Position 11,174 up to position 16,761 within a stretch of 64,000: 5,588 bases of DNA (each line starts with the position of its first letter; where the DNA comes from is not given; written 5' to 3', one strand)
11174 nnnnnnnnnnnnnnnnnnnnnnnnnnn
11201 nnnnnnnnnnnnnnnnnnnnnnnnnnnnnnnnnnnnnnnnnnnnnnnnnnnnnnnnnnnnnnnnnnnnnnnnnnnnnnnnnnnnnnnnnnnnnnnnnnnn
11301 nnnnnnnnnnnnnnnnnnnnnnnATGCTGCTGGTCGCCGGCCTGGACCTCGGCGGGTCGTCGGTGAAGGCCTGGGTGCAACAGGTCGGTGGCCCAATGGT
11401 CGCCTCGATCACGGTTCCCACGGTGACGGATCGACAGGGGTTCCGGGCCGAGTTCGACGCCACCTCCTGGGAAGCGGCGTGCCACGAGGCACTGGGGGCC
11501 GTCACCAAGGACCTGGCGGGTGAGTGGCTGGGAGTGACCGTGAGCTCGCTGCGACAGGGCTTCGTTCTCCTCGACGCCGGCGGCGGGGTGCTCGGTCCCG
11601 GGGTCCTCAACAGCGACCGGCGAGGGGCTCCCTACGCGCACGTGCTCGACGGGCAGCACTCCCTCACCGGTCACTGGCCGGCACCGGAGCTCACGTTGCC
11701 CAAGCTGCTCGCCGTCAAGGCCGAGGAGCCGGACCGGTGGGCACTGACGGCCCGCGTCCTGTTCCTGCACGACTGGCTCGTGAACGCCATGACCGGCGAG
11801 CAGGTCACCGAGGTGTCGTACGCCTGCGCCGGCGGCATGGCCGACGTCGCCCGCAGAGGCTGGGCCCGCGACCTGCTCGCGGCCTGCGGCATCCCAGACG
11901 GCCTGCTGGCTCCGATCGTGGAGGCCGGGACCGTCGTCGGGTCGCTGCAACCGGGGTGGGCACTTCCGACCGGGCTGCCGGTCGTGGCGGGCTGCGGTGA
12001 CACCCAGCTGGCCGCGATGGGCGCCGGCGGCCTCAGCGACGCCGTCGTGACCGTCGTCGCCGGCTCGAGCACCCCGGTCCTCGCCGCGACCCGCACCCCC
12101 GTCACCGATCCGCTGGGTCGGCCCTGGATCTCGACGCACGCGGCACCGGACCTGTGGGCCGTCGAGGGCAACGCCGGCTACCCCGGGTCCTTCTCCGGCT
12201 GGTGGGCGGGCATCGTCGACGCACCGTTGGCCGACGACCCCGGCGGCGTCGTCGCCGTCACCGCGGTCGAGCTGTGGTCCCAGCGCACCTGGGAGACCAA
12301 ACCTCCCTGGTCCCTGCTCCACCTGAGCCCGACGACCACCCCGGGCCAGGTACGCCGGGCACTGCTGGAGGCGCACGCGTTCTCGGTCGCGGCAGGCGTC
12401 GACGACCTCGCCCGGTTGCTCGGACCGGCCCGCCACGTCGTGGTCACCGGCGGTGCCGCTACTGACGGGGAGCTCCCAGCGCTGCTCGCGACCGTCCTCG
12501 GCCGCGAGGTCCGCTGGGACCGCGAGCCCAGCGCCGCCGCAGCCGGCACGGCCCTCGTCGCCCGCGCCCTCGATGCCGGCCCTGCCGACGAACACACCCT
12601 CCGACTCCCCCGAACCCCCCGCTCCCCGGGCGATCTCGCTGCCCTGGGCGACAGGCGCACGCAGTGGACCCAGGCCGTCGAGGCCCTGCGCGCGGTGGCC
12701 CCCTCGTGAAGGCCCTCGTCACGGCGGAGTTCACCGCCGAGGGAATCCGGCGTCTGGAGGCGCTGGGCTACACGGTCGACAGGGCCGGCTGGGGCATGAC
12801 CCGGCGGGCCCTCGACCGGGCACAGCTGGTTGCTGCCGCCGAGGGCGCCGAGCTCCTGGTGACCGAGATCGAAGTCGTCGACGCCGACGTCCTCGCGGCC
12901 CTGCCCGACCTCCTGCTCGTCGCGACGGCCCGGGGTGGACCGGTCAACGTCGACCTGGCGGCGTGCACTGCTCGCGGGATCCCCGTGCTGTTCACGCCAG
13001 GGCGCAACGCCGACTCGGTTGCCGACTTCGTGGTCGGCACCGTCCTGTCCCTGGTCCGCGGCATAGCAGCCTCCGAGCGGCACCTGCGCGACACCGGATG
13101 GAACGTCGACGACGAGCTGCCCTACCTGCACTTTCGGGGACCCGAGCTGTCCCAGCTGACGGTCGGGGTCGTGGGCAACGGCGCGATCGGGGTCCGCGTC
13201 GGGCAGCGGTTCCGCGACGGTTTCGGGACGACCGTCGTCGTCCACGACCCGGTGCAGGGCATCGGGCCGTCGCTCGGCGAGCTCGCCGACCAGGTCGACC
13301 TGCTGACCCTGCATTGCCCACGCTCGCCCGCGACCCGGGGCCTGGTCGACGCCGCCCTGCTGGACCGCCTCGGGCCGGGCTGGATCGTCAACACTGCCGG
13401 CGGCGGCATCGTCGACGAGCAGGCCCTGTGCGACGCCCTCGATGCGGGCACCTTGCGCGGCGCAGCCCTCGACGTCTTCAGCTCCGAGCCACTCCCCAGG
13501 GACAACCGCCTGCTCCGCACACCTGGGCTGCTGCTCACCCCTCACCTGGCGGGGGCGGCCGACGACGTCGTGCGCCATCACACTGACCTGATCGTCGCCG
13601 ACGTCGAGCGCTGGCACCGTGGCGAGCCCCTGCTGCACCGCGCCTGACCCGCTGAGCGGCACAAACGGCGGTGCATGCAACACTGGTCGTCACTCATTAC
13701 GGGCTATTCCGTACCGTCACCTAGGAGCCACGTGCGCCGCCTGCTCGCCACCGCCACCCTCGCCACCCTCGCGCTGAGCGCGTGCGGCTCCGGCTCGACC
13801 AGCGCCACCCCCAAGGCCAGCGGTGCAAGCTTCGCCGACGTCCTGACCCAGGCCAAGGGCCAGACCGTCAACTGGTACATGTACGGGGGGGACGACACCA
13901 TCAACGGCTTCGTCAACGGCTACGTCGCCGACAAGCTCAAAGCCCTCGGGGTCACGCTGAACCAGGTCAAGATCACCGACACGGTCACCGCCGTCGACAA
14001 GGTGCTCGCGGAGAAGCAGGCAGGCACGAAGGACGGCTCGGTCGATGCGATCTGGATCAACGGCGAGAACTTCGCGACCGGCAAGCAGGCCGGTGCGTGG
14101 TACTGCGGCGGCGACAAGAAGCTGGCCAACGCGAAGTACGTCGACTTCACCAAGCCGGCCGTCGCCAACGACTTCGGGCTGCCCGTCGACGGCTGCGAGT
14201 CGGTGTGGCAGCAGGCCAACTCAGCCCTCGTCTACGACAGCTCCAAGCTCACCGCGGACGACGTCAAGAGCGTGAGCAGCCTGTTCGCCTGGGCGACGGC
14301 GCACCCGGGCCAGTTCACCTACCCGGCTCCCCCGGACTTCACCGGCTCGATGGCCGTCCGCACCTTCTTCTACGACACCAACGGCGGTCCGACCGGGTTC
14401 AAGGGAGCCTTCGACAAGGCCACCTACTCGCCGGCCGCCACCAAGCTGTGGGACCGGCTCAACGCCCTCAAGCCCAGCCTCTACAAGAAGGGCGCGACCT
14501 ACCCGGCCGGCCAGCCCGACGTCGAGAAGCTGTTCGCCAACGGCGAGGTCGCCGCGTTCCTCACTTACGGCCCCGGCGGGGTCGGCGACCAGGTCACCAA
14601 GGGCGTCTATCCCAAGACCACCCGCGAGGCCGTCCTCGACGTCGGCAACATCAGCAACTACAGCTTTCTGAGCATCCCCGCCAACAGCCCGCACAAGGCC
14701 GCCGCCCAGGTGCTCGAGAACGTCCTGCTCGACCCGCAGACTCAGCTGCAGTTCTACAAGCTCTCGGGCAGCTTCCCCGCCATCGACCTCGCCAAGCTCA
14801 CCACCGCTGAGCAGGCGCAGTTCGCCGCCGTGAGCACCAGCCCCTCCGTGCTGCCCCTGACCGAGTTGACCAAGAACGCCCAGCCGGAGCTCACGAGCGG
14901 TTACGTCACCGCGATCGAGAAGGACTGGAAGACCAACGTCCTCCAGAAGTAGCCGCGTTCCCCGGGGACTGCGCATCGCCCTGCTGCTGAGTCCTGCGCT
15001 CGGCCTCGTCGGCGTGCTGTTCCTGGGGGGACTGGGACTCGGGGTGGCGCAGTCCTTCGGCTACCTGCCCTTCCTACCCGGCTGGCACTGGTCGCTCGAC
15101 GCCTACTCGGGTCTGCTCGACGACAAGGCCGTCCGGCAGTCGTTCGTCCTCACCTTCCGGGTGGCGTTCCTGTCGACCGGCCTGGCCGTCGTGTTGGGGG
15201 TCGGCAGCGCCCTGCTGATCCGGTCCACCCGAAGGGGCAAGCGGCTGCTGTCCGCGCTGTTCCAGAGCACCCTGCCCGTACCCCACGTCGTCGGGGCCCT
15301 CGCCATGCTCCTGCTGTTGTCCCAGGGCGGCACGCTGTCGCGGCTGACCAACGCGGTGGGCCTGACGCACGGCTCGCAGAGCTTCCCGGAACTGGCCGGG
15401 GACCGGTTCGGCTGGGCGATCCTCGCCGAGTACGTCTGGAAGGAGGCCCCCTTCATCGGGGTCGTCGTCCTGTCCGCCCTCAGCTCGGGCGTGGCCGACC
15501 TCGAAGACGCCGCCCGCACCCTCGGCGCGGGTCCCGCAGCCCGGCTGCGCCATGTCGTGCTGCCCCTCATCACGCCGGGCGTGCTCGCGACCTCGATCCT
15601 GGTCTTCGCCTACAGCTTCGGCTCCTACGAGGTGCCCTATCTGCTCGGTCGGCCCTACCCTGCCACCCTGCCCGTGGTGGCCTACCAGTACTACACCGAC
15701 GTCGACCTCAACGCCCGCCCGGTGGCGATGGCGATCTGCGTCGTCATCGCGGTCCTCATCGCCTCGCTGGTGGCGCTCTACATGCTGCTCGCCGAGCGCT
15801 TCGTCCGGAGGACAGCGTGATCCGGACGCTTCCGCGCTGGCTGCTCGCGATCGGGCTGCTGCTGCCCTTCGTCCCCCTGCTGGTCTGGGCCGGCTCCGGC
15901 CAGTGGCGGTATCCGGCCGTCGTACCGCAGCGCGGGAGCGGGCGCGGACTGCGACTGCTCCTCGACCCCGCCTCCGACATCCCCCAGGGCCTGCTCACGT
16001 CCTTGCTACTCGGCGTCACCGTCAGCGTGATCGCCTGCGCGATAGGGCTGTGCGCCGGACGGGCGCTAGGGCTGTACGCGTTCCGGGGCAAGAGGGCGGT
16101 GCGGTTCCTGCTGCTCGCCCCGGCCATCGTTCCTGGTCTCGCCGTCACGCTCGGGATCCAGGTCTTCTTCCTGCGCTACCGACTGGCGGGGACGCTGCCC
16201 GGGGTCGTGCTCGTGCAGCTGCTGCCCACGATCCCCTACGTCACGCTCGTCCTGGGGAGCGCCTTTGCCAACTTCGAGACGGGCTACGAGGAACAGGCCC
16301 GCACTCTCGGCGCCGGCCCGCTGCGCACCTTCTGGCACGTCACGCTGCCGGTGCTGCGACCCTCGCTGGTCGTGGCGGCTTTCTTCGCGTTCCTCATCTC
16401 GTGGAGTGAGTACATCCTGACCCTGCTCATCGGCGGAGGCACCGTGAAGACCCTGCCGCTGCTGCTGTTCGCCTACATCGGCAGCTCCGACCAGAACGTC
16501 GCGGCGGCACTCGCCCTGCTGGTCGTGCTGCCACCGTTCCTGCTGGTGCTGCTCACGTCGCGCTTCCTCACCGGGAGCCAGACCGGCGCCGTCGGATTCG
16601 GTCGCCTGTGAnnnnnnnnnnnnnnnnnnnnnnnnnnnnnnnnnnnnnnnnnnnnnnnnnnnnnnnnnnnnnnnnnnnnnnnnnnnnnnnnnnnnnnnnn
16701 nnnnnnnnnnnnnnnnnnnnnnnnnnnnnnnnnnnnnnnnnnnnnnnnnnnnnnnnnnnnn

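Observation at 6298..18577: A 12-kb same-strand string of 16 genes couples FAS-II genes to sugar-type enzymes, an ABC importer and a nucleoside hydrolase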

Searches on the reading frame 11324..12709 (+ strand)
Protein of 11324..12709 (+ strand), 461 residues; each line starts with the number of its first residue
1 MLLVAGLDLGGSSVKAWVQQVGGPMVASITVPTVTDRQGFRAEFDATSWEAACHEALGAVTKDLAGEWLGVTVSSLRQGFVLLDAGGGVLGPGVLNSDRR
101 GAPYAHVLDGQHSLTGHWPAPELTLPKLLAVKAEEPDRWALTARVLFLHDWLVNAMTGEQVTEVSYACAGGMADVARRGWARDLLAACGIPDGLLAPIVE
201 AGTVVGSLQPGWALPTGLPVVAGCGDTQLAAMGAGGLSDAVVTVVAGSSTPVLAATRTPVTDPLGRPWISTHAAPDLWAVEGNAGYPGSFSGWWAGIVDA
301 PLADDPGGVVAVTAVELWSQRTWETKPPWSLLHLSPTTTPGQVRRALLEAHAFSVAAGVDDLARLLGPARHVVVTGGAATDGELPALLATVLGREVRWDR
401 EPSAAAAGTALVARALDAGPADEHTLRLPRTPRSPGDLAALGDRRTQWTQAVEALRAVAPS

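Call 5: search_protein_families(library=pfam, proteins=[window:11324-12709:+])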
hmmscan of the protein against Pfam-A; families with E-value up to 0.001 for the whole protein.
window:11324-12709:+ (461 aa): 2 families
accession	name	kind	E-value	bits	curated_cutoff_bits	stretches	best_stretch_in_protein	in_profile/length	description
PF00370.27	FGGY_N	-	1.3e-30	107.2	28.8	1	4-233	2-245/245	FGGY family of carbohydrate kinases, N-terminal domain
PF02782.22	FGGY_C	-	5.9e-11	42.9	27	1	302-413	82-194/198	FGGY family of carbohydrate kinases, C-terminal domain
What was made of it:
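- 11324..12709 (+): FGGY-family sugar kinase. Pfam FGGY_N and FGGY_C (call 5).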

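Call 8: search_protein_families(library=ncbifam, proteins=[window:11324-12709:+], max_evalue=0.00001)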
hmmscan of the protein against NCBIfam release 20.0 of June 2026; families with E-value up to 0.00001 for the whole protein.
window:11324-12709:+ (461 aa): 11 families
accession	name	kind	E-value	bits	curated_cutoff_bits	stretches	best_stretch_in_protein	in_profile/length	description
TIGR01312.1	XylB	equivalog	2.9e-47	161.3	380.25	1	6-278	2-288/481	xylulokinase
NF008187.0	PRK10939.1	equivalog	2.9e-29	102.1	528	1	42-294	47-312/521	autoinducer-2 kinase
NF011601.0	PRK15027.1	equivalog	2e-24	85.9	912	1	5-395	3-413/484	xylulokinase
TIGR02628.1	fuculo_kin_coli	equivalog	3.9e-15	55.8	470.9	1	124-240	133-253/465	L-fuculokinase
TIGR01314.1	gntK_FGGY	equivalog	1e-12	47.4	648.55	1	5-283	3-293/505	gluconokinase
TIGR01311.1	glycerol_kin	equivalog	1e-12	47.2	590.35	1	150-240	164-256/496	glycerol kinase GlpK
NF003154.0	PRK04123.1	equivalog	2.9e-10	39.5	428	0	116-253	152-304/554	ribulokinase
TIGR02627.1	rhamnulo_kin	equivalog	1.2e-09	37.2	527.95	1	80-259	80-264/454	rhamnulokinase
NF000756.0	PRK00047.1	subfamily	8.8e-09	34.2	498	1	150-248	168-268/502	glycerol kinase GlpK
TIGR01234.1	L-ribulokinase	equivalog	1.5e-08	33.9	583.25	0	122-256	156-301/536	ribulokinase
NF007925.0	PRK10640.1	equivalog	2.5e-08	32.8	639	1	71-240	77-250/489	rhamnulokinase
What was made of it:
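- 11324..12709 (+): Nearest are XylB (161 bits, below the 380 cutoff) and LsrK (call 8).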

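Call 30: search_solved_structures(query=window:11324-12709:+, max_evalue=0.00001)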
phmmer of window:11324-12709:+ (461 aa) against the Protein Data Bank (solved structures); distinct sequences matched with E-value up to 0.00001: 10.
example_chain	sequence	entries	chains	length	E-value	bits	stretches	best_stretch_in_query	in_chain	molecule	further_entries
2itm_A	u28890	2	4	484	6.7e-25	91.3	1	5-433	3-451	Xylulose kinase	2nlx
5vm1_A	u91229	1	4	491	1.8e-21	80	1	5-429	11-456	Xylulokinase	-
5ya0_A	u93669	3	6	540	1.1e-20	77.4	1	6-297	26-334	Autoinducer-2 kinase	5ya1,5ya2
3ifr_A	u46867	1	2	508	2.6e-19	72.8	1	4-414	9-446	Carbohydrate kinase, FGGY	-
3hz6_A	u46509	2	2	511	1e-12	51.1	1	4-266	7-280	Xylulokinase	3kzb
2zf5_O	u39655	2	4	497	7e-08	35.2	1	149-413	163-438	Glycerol kinase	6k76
6k78_A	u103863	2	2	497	7.1e-08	35.1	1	149-413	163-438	Glycerol kinase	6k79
6k78_B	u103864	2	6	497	7.1e-08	35.1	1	149-413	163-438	Glycerol kinase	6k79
4c23_A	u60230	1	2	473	2.4e-07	33.4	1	109-234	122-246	L-FUCULOSE KINASE FUCK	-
2d4w_A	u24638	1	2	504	3.9e-06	29.4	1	156-412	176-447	glycerol kinase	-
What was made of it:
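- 11324..12709 (+): PDB best hits are xylulokinase and AI-2 kinase (call 30).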

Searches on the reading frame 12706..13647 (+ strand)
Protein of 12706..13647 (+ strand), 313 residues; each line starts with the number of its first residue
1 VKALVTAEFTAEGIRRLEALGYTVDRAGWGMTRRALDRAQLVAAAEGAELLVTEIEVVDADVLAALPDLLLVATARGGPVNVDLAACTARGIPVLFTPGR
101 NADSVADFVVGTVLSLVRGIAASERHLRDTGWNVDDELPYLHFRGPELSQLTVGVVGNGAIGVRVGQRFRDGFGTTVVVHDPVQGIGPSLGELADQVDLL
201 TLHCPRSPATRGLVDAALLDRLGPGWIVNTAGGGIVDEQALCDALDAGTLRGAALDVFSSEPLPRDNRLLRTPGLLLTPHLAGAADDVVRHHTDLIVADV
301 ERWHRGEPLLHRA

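Call 5: search_protein_families(library=pfam, proteins=[window:12706-13647:+])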
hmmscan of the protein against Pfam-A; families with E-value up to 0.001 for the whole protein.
window:12706-13647:+ (313 aa): 2 families
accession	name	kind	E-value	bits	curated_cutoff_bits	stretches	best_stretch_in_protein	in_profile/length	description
PF02826.25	2-Hacid_dh_C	-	1.2e-42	145.7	25.1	1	111-282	2-178/178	D-isomer specific 2-hydroxyacid dehydrogenase, NAD binding domain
PF00389.36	2-Hacid_dh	-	4.5e-16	59.2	24.6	1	32-310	24-130/134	D-isomer specific 2-hydroxyacid dehydrogenase, catalytic domain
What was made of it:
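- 12706..13647 (+): D-isomer-specific 2-hydroxyacid dehydrogenase. Pfam 2-Hacid_dh_C plus 2-Hacid_dh (call 5).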

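Call 8: search_protein_families(library=ncbifam, proteins=[window:12706-13647:+], max_evalue=0.00001)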
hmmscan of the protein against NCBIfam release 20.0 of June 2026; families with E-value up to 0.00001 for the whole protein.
window:12706-13647:+ (313 aa): 21 families
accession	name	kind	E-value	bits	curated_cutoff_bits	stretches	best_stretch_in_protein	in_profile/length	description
TIGR01327.1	PGDH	equivalog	8.7e-51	173.3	454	1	34-298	27-295/525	phosphoglycerate dehydrogenase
NF005069.0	PRK06487.1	equivalog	1.3e-49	169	448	1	38-309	39-316/320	2-hydroxyacid dehydrogenase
NF005387.0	PRK06932.1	equivalog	3.7e-39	134.5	492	1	38-302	35-308/314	2-hydroxyacid dehydrogenase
NF008759.0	PRK11790.1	equivalog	2.3e-35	122.1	404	1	10-287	21-300/410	phosphoglycerate dehydrogenase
NF009714.1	PRK13243.1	equivalog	1.7e-34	119.6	455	1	2-305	4-314/332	glyoxylate reductase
NF006263.0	PRK08410.1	equivalog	5.7e-32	111.3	389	1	39-306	34-309/311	D-2-hydroxyacid dehydrogenase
NF005750.0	PRK07574.1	equivalog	2.3e-30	105.9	329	1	63-292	109-345/386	NAD-dependent formate dehydrogenase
NF041369.1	Dhydh_Halo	equivalog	2.4e-30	105.8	400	1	68-312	55-303/305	D-2-hydroxyacid dehydrogenase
NF011938.0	PRK15409.1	equivalog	1.2e-29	103.3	492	1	38-287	36-292/324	glyoxylate/hydroxypyruvate reductase GhrB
NF001309.0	PRK00257.1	equivalog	7.5e-29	100.9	434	2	143-303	109-277/379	4-phosphoerythronate dehydrogenase PdxB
NF000492.1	vanH_gen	exception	6.5e-27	94.4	540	1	74-261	72-255/312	D-lactate dehydrogenase VanH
NF000112.1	vanH-Amyco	exception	6.7e-22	78.2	625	1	81-261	108-284/348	VanH-AOV family D-lactate dehydrogenase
NF006374.0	PRK08605.1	subfamily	8.4e-22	77.7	356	1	81-261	82-266/332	D-lactate dehydrogenase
NF000151.1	vanH-Ac1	exception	6.5e-21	75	750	1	99-261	132-291/351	D-lactate dehydrogenase VanH-Ac1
NF000371.1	vanH_Agroup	exception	1e-20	74.2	700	1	72-261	75-260/322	VanH-A/VanH-Pt family D-lactate dehydrogenase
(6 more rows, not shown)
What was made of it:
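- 12706..13647 (+): Nearest are PGDH and 2-HADH models, below cutoff (call 8).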

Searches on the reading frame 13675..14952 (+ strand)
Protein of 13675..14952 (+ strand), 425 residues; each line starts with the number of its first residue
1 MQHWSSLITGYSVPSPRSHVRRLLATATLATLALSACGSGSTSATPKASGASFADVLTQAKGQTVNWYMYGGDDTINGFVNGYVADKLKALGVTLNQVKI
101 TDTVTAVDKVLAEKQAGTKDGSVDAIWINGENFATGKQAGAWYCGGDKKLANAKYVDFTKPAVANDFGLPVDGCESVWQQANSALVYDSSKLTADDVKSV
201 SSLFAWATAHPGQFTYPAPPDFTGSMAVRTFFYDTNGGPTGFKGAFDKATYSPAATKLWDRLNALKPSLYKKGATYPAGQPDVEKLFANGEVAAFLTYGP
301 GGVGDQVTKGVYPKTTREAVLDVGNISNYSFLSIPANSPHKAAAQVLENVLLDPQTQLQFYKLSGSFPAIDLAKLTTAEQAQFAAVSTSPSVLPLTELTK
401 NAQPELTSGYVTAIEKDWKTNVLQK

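Call 7: search_protein_families(library=pfam, proteins=[window:13675-14952:+])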
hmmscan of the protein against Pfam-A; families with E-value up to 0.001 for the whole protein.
window:13675-14952:+ (425 aa): 1 family
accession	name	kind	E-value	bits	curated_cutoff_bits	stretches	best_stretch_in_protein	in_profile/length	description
PF13416.11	SBP_bac_8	-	3.1e-23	83.4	27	1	89-375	8-267/279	Bacterial extracellular solute-binding protein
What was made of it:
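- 13732..14952 (+): YnjB-type lipoprotein substrate-binding protein of an ABC importer. Pfam SBP_bac_8 (call 7).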

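Call 9: search_protein_families(library=ncbifam, proteins=[window:13675-14952:+], max_evalue=0.00001)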
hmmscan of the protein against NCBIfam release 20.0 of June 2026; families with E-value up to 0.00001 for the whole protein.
window:13675-14952:+ (425 aa): 1 family
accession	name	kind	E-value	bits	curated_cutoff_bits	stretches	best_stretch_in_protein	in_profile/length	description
NF008633.1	PRK11622.1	subfamily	2e-122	408.9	203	1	31-421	8-395/397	ABC transporter substrate-binding protein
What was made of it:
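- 13732..14952 (+): NF008633 scores 408.9, above the 203 cutoff (call 9).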

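Call 69: search_solved_structures(query=window:13732-14952:+, max_evalue=0.001)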
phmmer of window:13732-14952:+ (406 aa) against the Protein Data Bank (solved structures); distinct sequences matched with E-value up to 0.001: 0.
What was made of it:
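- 13732..14952 (+): No solved relative (call 69).
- Tried and rejected: No relative was found (call 69).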

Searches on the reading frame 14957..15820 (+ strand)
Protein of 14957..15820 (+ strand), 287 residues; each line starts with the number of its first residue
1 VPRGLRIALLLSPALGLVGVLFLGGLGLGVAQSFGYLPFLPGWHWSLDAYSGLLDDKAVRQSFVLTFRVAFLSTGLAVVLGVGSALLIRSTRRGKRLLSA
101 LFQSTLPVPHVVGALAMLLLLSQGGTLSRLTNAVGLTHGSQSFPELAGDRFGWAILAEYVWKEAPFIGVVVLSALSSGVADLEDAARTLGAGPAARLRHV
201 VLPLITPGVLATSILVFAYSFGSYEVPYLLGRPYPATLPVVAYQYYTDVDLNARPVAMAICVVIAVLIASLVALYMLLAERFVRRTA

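Call 7: search_protein_families(library=pfam, proteins=[window:14957-15820:+])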
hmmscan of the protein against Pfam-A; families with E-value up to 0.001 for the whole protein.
window:14957-15820:+ (287 aa): 1 family
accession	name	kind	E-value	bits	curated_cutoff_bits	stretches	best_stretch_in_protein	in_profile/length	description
PF00528.27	BPD_transp_1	-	7.9e-17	62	26.4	1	77-285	1-181/184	Binding-protein-dependent transport system inner membrane component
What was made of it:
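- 14969..15820 (+): ABC permease 1 (start uncertain: CTG 14969 or GTG 15014). Pfam BPD_transp_1 (call 7).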

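Call 9: search_protein_families(library=ncbifam, proteins=[window:14957-15820:+], max_evalue=0.00001)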
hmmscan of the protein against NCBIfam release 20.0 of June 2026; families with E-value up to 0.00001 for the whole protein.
window:14957-15820:+ (287 aa): 26 families (the best 25 are shown)
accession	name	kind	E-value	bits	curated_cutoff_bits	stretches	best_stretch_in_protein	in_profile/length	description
NF011624.0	PRK15050.1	equivalog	7.8e-22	77.7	247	1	9-285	26-292/297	2-aminoethylphosphonate ABC transporter permease subunit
TIGR02141.1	modB_ABC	equivalog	1.3e-20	74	182.6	1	65-275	2-203/208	molybdate ABC transporter permease subunit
TIGR01581.1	Mo_ABC_porter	hypoth_equivalog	1.7e-19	70.2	210.3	1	53-268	13-221/225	ABC transporter permease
NF040839.1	tungstate_WtpB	equivalog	2.2e-17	63.5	340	1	51-271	34-243/251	tungstate ABC transporter permease WtpB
NF007047.0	PRK09500.1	equivalog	5.3e-17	62.3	326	1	153-278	129-251/257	spermidine/putrescine ABC transporter permease PotC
TIGR03226.1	PhnU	equivalog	5.8e-17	62.1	283.45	1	45-282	75-307/311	2-aminoethylphosphonate ABC transporter permease subunit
TIGR02139.1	permease_CysT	equivalog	5.1e-16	59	246.1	1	47-276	36-254/265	sulfate ABC transporter permease subunit CysT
TIGR00969.1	3a0106s02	subfamily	7e-16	58.5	240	1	47-269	47-263/272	sulfate ABC transporter permease subunit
NF006939.0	PRK09421.1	equivalog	6.9e-15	55.1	262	1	60-275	9-215/230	molybdate ABC transporter permease subunit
TIGR03255.1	PhnV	equivalog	4.5e-13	49.5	358.7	1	165-274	154-258/270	2-aminoethylphosphonate ABC transport system, membrane component PhnV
NF007889.0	PRK10592.1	equivalog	8.3e-13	48.5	476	1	41-278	42-265/281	putrescine ABC transporter permease PotI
TIGR02140.1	permease_CysW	equivalog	2.6e-12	46.8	329.1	1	46-268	32-248/261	sulfate ABC transporter permease subunit CysW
NF007963.0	PRK10683.1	equivalog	2.7e-12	46.7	489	1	47-269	83-299/317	putrescine ABC transporter permease PotH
NF007044.0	PRK09497.1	equivalog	5.4e-12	45.8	348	1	43-281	46-276/285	spermidine/putrescine ABC transporter permease PotB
TIGR03262.1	PhnU2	equivalog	3.8e-11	42.3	593.25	1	47-275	40-251/546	putative 2-aminoethylphosphonate ABC transporter permease subunit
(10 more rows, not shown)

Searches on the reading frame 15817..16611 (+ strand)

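Call 7: search_protein_families(library=pfam, proteins=[window:15817-16611:+])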
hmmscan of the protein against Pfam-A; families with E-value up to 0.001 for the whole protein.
window:15817-16611:+ (264 aa): 1 family
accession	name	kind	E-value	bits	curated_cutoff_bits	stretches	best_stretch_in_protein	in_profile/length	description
PF00528.27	BPD_transp_1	-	4.3e-16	59.6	26.4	1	77-244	1-172/184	Binding-protein-dependent transport system inner membrane component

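Call 9: search_protein_families(library=ncbifam, proteins=[window:15817-16611:+], max_evalue=0.00001)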
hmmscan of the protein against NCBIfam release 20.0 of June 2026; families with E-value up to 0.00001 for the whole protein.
window:15817-16611:+ (264 aa): 27 families (the best 25 are shown)
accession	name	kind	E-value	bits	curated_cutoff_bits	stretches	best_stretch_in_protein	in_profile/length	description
TIGR01581.1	Mo_ABC_porter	hypoth_equivalog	3e-19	69.4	210.3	1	54-245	18-224/225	ABC transporter permease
NF007047.0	PRK09500.1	equivalog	4e-17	62.7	326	1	57-247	58-248/257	spermidine/putrescine ABC transporter permease PotC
TIGR02141.1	modB_ABC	equivalog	7.1e-17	61.7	182.6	1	62-247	3-202/208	molybdate ABC transporter permease subunit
TIGR03262.1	PhnU2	equivalog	4.5e-15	55.3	593.25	1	56-246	53-252/546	putative 2-aminoethylphosphonate ABC transporter permease subunit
TIGR03255.1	PhnV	equivalog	5e-15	55.9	358.7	1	15-244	28-258/270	2-aminoethylphosphonate ABC transport system, membrane component PhnV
NF040932.1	ABC_arch_GlcU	equivalog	1.2e-14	54.7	340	1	53-252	56-262/272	glucose ABC transporter permease GlcU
NF007889.0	PRK10592.1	equivalog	6.4e-14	52.2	476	1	62-238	68-251/281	putrescine ABC transporter permease PotI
NF040839.1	tungstate_WtpB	equivalog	9.2e-14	51.7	340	1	57-238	44-238/251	tungstate ABC transporter permease WtpB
TIGR02139.1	permease_CysT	equivalog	2.4e-12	47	246.1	1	61-247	54-255/265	sulfate ABC transporter permease subunit CysT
TIGR00969.1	3a0106s02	subfamily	6.8e-12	45.4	240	1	60-246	64-265/272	sulfate ABC transporter permease subunit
NF011624.0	PRK15050.1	equivalog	6.4e-11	41.9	247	1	126-237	160-272/297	2-aminoethylphosphonate ABC transporter permease subunit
TIGR02140.1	permease_CysW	equivalog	3.8e-10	39.7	329.1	1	60-247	51-251/261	sulfate ABC transporter permease subunit CysW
TIGR03226.1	PhnU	equivalog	4.9e-10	39.4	283.45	1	128-237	180-290/311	2-aminoethylphosphonate ABC transporter permease subunit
NF006955.0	PRK09433.2-3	equivalog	5.2e-10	38.6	801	1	88-245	373-528/543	thiamine/thiamine pyrophosphate ABC transporter permease ThiP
NF043073.1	MMSYN1_0195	equivalog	1.7e-09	36.5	1250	1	58-208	58-208/1021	spermidine/putrescine ABC transporter permease/substrate-binding protein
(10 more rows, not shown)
